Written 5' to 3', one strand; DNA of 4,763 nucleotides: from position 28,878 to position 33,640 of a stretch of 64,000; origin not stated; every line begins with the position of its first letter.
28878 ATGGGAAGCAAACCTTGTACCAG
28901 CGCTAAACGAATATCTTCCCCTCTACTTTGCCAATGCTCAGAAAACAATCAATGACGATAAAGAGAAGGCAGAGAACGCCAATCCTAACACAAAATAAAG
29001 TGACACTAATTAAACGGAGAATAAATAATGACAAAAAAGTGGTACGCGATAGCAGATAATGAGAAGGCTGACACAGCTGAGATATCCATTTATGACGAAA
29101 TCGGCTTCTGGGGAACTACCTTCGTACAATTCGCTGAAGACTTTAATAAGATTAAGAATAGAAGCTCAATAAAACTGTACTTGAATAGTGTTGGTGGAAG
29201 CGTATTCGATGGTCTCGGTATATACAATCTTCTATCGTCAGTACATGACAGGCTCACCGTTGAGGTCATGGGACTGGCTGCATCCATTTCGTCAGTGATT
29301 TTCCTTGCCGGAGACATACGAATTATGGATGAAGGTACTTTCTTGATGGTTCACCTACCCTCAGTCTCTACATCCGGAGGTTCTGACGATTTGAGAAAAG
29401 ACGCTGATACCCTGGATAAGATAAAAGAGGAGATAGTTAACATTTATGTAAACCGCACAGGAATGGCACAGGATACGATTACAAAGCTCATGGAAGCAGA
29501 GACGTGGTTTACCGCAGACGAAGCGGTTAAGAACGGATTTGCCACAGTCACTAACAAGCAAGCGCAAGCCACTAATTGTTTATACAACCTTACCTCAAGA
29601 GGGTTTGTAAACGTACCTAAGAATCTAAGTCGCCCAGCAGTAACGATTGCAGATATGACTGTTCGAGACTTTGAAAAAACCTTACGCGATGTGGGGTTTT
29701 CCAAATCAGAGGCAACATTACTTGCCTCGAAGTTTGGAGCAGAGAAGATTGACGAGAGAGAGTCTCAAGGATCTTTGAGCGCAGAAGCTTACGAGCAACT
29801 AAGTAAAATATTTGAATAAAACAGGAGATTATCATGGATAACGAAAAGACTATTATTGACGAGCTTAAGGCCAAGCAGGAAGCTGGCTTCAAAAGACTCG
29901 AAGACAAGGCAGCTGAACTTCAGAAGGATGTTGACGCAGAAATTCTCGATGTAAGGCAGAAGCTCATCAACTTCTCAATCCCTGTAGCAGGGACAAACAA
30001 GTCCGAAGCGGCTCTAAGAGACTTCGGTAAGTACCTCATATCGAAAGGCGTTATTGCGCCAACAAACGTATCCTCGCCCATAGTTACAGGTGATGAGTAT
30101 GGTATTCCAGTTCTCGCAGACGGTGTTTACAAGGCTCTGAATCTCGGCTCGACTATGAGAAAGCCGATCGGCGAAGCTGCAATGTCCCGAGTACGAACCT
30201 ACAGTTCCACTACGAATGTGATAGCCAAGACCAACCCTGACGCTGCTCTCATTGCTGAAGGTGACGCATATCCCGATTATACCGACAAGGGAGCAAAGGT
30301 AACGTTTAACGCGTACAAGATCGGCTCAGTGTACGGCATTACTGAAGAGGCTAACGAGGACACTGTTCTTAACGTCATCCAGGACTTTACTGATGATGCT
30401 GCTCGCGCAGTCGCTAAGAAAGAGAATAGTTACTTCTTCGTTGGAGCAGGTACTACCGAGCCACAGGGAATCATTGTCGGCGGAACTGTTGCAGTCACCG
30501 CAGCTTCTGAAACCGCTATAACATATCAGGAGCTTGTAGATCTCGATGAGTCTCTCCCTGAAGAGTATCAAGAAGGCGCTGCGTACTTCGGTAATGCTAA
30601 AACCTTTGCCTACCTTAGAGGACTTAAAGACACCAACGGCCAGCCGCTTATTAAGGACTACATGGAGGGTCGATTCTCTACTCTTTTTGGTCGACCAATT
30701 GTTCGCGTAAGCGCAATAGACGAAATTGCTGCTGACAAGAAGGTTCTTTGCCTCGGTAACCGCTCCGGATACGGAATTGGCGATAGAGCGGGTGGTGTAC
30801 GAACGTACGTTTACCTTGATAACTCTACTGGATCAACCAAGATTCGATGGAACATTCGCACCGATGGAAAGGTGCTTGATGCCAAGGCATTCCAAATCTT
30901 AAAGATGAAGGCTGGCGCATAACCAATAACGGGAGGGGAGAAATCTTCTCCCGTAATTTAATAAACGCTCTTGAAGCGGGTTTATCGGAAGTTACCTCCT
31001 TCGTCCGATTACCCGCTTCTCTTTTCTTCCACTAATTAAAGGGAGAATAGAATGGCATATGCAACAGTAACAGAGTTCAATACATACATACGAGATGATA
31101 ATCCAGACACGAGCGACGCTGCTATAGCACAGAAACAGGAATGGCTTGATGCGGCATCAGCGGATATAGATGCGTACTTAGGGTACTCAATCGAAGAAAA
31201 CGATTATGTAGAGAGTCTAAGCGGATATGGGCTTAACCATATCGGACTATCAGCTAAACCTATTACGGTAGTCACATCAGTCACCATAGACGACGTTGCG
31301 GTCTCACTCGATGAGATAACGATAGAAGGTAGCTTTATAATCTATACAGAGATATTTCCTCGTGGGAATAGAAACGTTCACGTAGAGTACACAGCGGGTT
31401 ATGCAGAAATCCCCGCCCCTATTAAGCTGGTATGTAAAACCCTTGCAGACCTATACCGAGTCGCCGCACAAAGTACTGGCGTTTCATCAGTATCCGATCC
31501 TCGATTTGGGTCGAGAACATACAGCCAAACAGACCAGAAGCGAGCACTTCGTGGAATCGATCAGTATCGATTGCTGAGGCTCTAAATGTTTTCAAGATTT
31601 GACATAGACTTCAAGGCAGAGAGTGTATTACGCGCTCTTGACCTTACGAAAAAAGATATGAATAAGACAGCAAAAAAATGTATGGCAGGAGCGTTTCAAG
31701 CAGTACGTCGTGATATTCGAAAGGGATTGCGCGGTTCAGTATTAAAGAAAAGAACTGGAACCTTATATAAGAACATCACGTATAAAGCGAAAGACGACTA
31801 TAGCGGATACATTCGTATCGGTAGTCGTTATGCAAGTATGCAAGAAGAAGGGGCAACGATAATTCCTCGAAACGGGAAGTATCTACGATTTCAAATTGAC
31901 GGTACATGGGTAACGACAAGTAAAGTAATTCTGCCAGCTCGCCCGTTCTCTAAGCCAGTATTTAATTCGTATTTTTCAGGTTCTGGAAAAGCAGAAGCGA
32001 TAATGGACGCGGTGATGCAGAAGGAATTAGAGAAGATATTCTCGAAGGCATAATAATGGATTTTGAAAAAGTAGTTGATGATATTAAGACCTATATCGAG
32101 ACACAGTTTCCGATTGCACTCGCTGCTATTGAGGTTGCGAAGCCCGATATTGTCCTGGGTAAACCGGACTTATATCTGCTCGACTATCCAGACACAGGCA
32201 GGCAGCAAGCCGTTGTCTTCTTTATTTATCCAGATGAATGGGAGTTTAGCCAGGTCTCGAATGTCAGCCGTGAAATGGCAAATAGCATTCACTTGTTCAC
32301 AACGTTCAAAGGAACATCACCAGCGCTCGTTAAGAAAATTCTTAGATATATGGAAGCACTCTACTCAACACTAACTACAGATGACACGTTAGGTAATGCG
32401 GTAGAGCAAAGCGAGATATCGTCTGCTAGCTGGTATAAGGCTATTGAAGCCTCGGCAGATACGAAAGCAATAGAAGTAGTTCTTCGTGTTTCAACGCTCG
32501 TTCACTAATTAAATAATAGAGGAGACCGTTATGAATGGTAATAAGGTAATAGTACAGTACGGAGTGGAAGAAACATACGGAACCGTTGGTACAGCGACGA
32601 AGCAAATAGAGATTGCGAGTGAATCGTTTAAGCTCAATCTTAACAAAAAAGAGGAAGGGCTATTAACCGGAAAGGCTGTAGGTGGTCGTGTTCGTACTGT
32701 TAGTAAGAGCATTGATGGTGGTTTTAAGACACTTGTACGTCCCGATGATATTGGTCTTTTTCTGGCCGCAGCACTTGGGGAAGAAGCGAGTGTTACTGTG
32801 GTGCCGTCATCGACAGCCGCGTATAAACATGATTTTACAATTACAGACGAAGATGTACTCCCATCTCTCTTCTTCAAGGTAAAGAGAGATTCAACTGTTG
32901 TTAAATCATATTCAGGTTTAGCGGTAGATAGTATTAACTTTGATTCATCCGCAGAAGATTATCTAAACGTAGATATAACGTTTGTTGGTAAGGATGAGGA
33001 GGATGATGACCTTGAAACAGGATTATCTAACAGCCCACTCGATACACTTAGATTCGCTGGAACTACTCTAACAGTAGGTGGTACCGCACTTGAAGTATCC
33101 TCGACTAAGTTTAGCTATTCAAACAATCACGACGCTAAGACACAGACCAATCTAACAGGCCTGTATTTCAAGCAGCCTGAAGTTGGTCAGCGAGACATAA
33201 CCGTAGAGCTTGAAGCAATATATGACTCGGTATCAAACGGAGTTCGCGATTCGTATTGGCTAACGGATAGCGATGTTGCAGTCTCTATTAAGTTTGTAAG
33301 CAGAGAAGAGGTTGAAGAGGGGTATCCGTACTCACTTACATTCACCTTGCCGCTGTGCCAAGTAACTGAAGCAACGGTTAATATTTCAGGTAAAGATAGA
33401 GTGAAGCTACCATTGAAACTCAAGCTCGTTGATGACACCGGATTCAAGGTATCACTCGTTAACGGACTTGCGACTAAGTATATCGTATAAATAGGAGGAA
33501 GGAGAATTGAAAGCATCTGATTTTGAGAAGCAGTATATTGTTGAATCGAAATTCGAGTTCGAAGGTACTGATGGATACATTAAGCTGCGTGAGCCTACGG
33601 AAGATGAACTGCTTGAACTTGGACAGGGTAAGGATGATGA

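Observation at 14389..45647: Prophage inserted inside the 5-prime end of ssb by a large serine recombinase; removing it in silico rebuilds an intact SSB reading frame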

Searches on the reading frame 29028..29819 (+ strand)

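Call 9: search_protein_families(library=phrogs, proteins=[window:29028-29819:+], max_evalue=0.001)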
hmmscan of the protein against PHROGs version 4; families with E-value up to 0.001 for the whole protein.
window:29028-29819:+ (263 aa): 13 families
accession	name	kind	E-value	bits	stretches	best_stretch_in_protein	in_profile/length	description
phrog_133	-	head and packaging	3.7e-63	215.2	1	2-202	6-205/668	head maturation protease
phrog_94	-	head and packaging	4.6e-61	209.1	1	2-200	68-274/622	head maturation protease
phrog_3348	-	unknown function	1.4e-58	200.1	1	3-201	22-224/386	-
phrog_2976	-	head and packaging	2.8e-52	179.7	1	2-183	5-189/394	head maturation protease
phrog_1684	-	head and packaging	5.3e-43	148.5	1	12-180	38-207/284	head maturation protease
phrog_13984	-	unknown function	1.2e-21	78.1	1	3-107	19-122/123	-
phrog_53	-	head and packaging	5.7e-20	73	1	38-185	107-288/583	head maturation protease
phrog_33547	-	unknown function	6.4e-17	62.6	1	39-181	24-164/357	-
phrog_1827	-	other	4e-13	50.2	1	31-168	38-175/202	ATP-dependent protease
phrog_23753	-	head and packaging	7.2e-13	49.8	1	31-167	25-163/298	head maturation protease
phrog_26628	-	head and packaging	4.8e-09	37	1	37-176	58-198/290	head maturation protease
phrog_20705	-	head and packaging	6.2e-09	35.7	1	50-174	215-344/690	virion structural protein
phrog_5410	-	other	0.00018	21.8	1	46-169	56-179/323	ATP-dependent protease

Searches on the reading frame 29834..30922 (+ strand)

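Call 9: search_protein_families(library=phrogs, proteins=[window:29834-30922:+], max_evalue=0.001)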
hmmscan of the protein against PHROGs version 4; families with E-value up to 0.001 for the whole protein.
window:29834-30922:+ (362 aa): 4 families
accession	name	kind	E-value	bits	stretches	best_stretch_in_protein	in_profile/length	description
phrog_10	-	head and packaging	2.1e-38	133.8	1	6-361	298-638/752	major head protein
phrog_15928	-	head and packaging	1.8e-15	58.4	1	222-360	37-181/185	major head protein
phrog_617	-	head and packaging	1.1e-11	45.4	1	133-319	393-577/626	major head protein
phrog_17162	-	unknown function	3e-05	25.2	1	283-360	6-84/85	-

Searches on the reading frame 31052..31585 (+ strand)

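Call 9: search_protein_families(library=phrogs, proteins=[window:31052-31585:+], max_evalue=0.001)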
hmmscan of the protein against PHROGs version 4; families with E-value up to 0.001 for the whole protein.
window:31052-31585:+ (177 aa): 1 family
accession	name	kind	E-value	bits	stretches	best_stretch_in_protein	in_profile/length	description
phrog_442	-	connector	2.8e-25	90.1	1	1-175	85-263/270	head-tail adaptor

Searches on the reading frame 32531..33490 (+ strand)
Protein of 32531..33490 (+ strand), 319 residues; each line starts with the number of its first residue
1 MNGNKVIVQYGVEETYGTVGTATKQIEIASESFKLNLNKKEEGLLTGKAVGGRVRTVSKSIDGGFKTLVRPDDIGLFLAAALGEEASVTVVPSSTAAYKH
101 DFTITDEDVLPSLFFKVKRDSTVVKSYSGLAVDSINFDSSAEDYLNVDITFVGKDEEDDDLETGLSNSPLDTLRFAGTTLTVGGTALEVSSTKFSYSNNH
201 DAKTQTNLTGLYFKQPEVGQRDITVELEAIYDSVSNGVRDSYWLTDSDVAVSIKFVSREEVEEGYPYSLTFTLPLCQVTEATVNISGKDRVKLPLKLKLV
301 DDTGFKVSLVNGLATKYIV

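Call 9: search_protein_families(library=phrogs, proteins=[window:32531-33490:+], max_evalue=0.001)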
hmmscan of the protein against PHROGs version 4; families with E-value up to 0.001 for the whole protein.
window:32531-33490:+ (319 aa): 2 families
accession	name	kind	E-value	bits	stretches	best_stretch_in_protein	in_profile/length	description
phrog_290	-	tail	1.4e-34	121.1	1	2-314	15-334/411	minor tail protein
phrog_8479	-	unknown function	0.00093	20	0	48-72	12-36/54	-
